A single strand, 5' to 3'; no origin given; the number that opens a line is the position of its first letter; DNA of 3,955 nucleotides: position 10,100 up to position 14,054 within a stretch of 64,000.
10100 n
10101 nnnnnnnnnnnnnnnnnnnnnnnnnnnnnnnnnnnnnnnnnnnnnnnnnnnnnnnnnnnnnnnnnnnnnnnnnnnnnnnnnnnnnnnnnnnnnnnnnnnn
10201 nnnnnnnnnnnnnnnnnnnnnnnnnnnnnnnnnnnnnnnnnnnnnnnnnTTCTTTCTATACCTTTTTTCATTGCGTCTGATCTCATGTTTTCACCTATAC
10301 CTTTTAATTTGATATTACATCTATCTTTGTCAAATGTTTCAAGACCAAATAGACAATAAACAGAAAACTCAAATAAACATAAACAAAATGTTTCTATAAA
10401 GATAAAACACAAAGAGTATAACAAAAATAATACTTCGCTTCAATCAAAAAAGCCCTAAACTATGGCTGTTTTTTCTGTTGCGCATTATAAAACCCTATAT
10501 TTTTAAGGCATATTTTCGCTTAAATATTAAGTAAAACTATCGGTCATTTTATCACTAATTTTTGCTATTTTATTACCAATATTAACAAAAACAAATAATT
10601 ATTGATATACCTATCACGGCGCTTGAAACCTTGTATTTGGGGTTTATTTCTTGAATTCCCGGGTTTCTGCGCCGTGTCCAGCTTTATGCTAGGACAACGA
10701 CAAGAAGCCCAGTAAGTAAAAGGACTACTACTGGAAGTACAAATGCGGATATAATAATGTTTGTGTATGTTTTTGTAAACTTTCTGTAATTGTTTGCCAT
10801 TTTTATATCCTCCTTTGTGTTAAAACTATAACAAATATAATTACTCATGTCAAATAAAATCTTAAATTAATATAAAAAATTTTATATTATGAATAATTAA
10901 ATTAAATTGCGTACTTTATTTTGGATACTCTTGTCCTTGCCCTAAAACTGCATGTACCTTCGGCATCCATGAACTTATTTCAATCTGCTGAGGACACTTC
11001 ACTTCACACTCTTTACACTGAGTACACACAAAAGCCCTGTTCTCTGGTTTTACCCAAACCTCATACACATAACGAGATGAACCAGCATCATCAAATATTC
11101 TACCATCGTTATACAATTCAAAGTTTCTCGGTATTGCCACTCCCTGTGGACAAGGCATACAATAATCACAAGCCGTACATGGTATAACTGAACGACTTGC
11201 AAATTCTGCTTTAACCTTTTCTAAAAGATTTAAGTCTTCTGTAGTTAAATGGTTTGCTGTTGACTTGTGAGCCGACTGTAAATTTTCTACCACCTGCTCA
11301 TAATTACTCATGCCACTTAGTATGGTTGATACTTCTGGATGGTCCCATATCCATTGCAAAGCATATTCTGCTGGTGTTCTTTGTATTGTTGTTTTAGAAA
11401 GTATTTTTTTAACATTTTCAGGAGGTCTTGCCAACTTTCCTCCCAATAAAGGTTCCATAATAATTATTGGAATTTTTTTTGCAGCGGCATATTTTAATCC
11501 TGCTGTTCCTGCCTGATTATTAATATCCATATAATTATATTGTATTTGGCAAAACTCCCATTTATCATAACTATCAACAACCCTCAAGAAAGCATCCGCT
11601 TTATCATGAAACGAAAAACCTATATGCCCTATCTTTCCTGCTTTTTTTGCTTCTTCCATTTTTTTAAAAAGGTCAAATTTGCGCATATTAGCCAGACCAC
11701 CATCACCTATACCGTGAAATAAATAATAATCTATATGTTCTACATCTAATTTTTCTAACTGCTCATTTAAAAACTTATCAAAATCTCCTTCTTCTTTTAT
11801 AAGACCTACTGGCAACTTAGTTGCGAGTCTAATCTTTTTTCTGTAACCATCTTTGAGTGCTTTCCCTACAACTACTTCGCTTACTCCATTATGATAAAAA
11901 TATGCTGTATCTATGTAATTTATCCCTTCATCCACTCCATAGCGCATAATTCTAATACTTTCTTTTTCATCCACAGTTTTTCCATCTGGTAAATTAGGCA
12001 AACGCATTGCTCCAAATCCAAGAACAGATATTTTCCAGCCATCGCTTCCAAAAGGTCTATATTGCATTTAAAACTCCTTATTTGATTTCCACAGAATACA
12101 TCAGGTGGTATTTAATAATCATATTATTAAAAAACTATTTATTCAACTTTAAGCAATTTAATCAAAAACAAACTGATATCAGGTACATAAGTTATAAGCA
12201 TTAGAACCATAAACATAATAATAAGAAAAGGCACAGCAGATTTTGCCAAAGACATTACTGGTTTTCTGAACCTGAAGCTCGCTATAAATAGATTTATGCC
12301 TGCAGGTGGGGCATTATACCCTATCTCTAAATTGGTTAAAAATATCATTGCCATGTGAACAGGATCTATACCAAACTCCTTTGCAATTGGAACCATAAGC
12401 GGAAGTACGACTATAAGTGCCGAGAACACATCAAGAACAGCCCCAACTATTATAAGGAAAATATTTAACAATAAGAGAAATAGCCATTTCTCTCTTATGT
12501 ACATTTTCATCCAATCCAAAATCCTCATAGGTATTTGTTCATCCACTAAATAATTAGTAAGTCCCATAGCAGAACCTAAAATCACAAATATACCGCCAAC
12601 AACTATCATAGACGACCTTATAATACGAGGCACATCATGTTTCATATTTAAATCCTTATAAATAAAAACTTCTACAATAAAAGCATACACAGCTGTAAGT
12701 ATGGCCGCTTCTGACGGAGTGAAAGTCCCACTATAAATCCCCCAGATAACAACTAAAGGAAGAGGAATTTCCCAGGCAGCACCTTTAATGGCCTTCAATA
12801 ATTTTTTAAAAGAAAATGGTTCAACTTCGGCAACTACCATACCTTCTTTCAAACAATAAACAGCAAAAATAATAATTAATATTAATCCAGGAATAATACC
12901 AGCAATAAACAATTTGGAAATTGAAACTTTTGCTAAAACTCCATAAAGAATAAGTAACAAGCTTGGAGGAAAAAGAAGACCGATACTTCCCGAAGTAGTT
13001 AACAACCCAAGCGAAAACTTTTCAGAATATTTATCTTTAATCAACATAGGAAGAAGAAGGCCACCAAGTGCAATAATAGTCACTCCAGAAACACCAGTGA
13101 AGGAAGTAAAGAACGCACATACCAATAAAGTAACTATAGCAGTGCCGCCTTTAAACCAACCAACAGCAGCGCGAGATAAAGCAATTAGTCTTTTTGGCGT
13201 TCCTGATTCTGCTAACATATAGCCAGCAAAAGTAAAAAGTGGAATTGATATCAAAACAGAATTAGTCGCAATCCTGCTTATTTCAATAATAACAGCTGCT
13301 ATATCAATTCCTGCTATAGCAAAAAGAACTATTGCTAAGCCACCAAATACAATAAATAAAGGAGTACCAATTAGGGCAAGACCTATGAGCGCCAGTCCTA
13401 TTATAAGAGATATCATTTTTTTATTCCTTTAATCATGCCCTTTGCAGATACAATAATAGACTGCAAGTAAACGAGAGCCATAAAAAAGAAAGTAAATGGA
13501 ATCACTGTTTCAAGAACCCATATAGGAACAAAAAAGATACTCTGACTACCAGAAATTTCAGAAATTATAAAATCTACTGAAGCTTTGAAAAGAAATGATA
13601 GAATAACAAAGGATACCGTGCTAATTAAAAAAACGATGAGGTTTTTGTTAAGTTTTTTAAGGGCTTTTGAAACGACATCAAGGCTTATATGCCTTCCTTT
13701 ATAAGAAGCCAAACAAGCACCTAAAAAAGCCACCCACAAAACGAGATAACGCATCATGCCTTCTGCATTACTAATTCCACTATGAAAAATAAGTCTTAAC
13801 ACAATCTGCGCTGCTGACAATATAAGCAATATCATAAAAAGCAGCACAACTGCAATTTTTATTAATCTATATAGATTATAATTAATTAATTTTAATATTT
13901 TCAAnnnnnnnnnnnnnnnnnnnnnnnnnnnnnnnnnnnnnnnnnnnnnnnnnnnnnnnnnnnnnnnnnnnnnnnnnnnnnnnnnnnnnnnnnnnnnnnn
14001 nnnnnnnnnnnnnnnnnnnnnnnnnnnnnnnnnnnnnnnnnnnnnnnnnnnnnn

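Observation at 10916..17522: Possible complete trans-envelope uptake pathway: OMP, secreted DUF3108-like protein, TatT lipoprotein, TRAP SBP/permease and an Fe-S aldo/keto reductase in one co-directional cluster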

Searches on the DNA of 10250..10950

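Call 70: search_rna_families(source=window, start=10250, end=10950, threshold=evalue, max_evalue=1)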
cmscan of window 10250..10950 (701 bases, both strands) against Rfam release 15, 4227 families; matches with E-value up to 1: 0.
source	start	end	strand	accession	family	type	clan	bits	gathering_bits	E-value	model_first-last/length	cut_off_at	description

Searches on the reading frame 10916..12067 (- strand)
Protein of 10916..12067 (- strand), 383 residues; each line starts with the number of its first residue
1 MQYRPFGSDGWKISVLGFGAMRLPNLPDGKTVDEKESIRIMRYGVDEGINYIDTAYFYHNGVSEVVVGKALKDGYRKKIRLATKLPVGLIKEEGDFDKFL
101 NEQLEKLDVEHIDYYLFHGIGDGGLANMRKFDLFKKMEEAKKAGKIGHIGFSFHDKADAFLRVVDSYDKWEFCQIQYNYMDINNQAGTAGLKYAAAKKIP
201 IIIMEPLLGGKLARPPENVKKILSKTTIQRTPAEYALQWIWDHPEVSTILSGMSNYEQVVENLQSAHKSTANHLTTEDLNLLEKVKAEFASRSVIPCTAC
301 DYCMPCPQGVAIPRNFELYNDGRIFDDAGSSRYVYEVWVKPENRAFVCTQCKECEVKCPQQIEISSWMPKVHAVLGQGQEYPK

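Call 3: search_protein_families(library=pfam, proteins=[window:10916-12067:-], max_evalue=0.01)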
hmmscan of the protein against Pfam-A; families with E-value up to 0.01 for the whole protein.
window:10916-12067:- (383 aa): 5 families
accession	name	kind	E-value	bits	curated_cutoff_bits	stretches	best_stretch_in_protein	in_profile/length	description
PF00248.27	Aldo_ket_red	-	1.8e-42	145.9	24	1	16-284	2-288/291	Aldo/keto reductase family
PF13187.11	Fer4_9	-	5.6e-08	33.1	27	1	297-361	2-50/52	4Fe-4S dicluster domain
PF13183.11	Fer4_8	-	5.4e-06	27.3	27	1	296-362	4-68/68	4Fe-4S dicluster domain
PF13534.11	Fer4_17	-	1.2e-05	26.1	22.2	1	297-362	2-60/61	4Fe-4S dicluster domain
PF13237.11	Fer4_10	-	0.00098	19.4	25.5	0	345-360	6-21/53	4Fe-4S dicluster domain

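Call 4: search_protein_families(library=ncbifam, proteins=[window:10916-12067:-], max_evalue=0.01)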
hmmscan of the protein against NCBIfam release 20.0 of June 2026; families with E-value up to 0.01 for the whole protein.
window:10916-12067:- (383 aa): 9 families
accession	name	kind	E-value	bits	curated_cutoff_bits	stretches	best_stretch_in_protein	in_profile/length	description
NF049922.1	MethglyxlRedYdjG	equivalog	2.1e-17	63.1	550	1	2-106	2-107/326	NADH-dependent methylglyoxal reductase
NF007695.0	PRK10376.1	subfamily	1.4e-12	47.3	280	1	10-285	14-286/290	oxidoreductase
TIGR01293.1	Kv_beta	subfamily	4.5e-11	42.4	365.4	1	1-88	1-86/319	voltage-dependent potassium channel subunit beta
NF008377.0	PRK11172.1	equivalog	1.7e-08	34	327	1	33-286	14-251/267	2,5-didehydrogluconate reductase DkgB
NF008598.0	PRK11565.1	equivalog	1.6e-07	30.7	425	1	32-242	25-223/275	2,5-didehydrogluconate reductase DkgA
NF007912.0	PRK10625.1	equivalog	1.7e-07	31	415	1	1-85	1-88/346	NADP(H)-dependent aldo-keto reductase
NF007388.0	PRK09912.1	subfamily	0.00011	21.2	448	0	231-270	280-319/346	L-glyceraldehyde 3-phosphate reductase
NF008369.0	PRK11168.1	equivalog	0.00015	20.8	278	1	347-370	59-82/401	anaerobic glycerol-3-phosphate dehydrogenase subunit C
TIGR03290.1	CoB_CoM_SS_C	equivalog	0.0079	16.2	160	0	343-367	43-67/144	CoB--CoM heterodisulfide reductase subunit C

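Call 53: search_solved_structures(query=window:10916-12067:-, max_evalue=0.00001, show_alignments=0)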
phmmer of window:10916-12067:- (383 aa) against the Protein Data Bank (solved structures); distinct sequences matched with E-value up to 0.00001: 44.
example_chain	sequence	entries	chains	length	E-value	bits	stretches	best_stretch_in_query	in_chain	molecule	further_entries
8scc_A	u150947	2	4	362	9.8e-18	67.4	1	2-281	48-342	L-galactose dehydrogenase | L-galactose dehydrogenase isoform X1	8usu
5dan_A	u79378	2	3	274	3.7e-16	62.3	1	1-283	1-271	2,5-diketo-D-gluconic acid reductase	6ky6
6kik_A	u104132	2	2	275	3.7e-16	62.2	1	1-283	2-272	Oxidoreductase, aldo/keto reductase family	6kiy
7smi_A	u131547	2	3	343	9.8e-16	60.8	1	2-268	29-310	L-galactose dehydrogenase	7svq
1ynp_A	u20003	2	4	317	3.7e-15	59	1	2-285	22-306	oxidoreductase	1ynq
7ezi_A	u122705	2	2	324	1.9e-14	56.6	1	1-283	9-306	L-galactose dehydrogenase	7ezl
7lh6_B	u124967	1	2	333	7.7e-14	54.6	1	1-207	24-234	L-galactose dehydrogenase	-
4pmj_A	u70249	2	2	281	9.4e-14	54.3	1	9-282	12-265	Putative oxidoreductase | Aldo-keto reductase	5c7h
4xap_A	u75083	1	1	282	9.4e-14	54.3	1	8-282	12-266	Aldo-keto reductase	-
4xk2_A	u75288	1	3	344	1.8e-13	53.4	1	1-153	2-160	Aldo/keto reductase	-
8hwn_B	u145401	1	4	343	2.2e-13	53.1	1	1-154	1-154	DepB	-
1pyf_A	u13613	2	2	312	9.4e-13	51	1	30-213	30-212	IolS protein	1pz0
1pz1_A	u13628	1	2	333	1.2e-11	47.4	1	1-209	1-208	General stress protein 69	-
3uyi_A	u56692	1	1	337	1.2e-11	47.4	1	6-153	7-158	Perakine reductase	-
3v0u_A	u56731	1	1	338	1.3e-11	47.3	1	6-153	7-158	Perakine reductase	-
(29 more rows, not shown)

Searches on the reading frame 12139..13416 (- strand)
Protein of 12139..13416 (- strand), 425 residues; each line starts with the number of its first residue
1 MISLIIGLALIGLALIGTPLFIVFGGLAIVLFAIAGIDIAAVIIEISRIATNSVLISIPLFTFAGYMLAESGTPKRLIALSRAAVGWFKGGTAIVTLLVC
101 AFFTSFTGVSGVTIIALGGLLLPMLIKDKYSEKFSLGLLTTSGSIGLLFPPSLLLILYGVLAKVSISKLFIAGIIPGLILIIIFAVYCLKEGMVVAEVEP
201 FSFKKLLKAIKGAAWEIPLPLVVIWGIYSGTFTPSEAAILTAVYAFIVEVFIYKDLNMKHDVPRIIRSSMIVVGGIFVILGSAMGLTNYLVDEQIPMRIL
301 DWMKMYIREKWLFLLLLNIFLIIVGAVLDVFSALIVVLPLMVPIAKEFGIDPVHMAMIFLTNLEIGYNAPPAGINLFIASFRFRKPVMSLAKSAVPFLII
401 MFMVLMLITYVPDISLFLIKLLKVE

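Call 3: search_protein_families(library=pfam, proteins=[window:12139-13416:-], max_evalue=0.01)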
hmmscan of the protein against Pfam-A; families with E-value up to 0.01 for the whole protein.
window:12139-13416:- (425 aa): 1 family
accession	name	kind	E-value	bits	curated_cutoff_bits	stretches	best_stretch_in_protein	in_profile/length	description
PF06808.19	DctM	-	2e-80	271.1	23.8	1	9-414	3-413/413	Tripartite ATP-independent periplasmic transporter, DctM component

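Call 4: search_protein_families(library=ncbifam, proteins=[window:12139-13416:-], max_evalue=0.01)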
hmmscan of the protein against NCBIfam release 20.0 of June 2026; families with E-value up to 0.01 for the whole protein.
window:12139-13416:- (425 aa): 3 families
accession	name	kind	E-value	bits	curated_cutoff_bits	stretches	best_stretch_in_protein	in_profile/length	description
TIGR00786.1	dctM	subfamily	1.7e-105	353.1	268.45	1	17-418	1-404/405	TRAP transporter large permease subunit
NF011634.1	PRK15060.1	equivalog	1.1e-42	146.6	800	1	4-420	4-422/425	2,3-diketo-L-gulonate TRAP transporter large permease YiaN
TIGR02123.1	TRAP_fused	subfamily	1.3e-07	30.7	320.65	1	56-417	169-537/615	TRAP transporter fused permease subunit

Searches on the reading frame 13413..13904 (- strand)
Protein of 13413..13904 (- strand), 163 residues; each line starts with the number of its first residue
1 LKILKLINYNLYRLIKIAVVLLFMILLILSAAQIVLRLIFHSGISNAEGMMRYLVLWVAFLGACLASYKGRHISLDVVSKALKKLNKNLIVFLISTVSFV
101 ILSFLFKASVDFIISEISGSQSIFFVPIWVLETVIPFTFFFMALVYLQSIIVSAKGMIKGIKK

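Call 3: search_protein_families(library=pfam, proteins=[window:13413-13904:-], max_evalue=0.01)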
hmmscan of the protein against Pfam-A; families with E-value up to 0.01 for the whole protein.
window:13413-13904:- (163 aa): 1 family
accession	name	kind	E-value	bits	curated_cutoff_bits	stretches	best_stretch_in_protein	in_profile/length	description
PF04290.18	DctQ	-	1.8e-20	73.6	28.3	1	27-153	2-129/132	Tripartite ATP-independent periplasmic transporters, DctQ component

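Call 4: search_protein_families(library=ncbifam, proteins=[window:13413-13904:-], max_evalue=0.01)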
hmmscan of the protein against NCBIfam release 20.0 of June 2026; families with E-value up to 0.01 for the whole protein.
window:13413-13904:- (163 aa): 1 family
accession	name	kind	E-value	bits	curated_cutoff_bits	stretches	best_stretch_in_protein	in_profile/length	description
NF007374.1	PRK09877.1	equivalog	5.2e-06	26.9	260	1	19-148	9-138/157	2,3-diketo-L-gulonate TRAP transporter small permease YiaM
